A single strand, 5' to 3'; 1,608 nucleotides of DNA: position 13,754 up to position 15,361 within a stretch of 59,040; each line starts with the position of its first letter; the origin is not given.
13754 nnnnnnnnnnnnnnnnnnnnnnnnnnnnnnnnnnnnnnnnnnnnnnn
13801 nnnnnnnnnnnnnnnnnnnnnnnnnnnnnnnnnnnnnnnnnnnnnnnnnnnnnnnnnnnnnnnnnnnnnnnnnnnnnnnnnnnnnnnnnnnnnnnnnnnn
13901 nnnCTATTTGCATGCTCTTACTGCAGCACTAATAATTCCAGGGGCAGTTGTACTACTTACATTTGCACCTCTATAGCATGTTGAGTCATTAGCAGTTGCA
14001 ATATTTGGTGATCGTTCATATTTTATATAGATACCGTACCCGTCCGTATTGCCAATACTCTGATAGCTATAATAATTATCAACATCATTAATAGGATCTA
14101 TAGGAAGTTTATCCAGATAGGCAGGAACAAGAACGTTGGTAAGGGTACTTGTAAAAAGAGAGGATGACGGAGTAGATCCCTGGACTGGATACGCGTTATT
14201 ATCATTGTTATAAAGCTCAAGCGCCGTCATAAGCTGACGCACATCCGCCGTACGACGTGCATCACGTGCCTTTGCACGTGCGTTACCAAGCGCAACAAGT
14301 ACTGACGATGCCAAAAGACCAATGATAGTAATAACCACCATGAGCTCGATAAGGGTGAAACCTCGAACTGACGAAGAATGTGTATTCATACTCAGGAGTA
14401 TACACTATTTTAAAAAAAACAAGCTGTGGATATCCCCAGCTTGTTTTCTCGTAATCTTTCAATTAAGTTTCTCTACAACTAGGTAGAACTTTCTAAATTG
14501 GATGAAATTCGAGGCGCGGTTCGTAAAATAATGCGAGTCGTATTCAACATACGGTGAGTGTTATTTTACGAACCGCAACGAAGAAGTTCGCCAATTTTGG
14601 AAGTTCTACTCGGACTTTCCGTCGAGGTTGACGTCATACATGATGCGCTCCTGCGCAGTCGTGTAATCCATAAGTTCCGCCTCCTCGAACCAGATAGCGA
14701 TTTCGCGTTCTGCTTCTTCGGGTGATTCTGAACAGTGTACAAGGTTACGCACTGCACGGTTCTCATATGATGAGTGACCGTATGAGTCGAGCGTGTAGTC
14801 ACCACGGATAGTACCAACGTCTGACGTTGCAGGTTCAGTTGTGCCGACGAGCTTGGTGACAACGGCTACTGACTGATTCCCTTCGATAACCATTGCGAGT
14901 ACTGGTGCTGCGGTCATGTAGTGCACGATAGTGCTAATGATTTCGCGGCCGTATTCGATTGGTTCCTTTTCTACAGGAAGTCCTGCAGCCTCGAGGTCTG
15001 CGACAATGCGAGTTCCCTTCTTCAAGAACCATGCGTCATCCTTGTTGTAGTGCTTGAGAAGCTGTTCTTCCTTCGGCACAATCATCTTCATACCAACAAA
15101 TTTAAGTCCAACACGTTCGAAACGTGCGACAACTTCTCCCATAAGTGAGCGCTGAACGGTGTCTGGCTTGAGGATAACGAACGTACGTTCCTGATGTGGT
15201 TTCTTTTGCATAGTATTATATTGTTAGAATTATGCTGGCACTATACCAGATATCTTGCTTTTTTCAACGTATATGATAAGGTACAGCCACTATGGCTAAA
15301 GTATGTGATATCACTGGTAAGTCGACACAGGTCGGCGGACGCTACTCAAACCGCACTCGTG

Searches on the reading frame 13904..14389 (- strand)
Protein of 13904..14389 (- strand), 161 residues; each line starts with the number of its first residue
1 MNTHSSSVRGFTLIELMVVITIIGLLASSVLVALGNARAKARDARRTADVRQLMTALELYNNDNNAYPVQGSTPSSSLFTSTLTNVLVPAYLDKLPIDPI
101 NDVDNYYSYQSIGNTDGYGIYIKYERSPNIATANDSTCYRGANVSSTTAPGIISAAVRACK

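Call 69: search_protein_families(library=pfam, proteins=[window:13904-14389:-], max_evalue=0.01)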
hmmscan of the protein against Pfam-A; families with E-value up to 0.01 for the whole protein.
window:13904-14389:- (161 aa): 2 families
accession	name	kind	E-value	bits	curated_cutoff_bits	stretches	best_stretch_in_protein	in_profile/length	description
PF07963.17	N_methyl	-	3.7e-08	33.1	21.2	1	7-30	3-26/27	Prokaryotic N-terminal methylation motif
PF08334.16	T2SSG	-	9.6e-06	26.1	21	1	38-121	6-88/108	Type II secretion system (T2SS), protein G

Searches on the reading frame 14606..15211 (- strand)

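Call 70: search_protein_families(library=pfam, proteins=[window:14606-15211:-], max_evalue=0.01)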
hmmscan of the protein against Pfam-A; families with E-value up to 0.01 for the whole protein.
window:14606-15211:- (201 aa): 1 family
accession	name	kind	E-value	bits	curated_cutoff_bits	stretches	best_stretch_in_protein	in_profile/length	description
PF00334.24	NDK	-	3.3e-38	131.1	27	2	89-179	54-134/135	Nucleoside diphosphate kinase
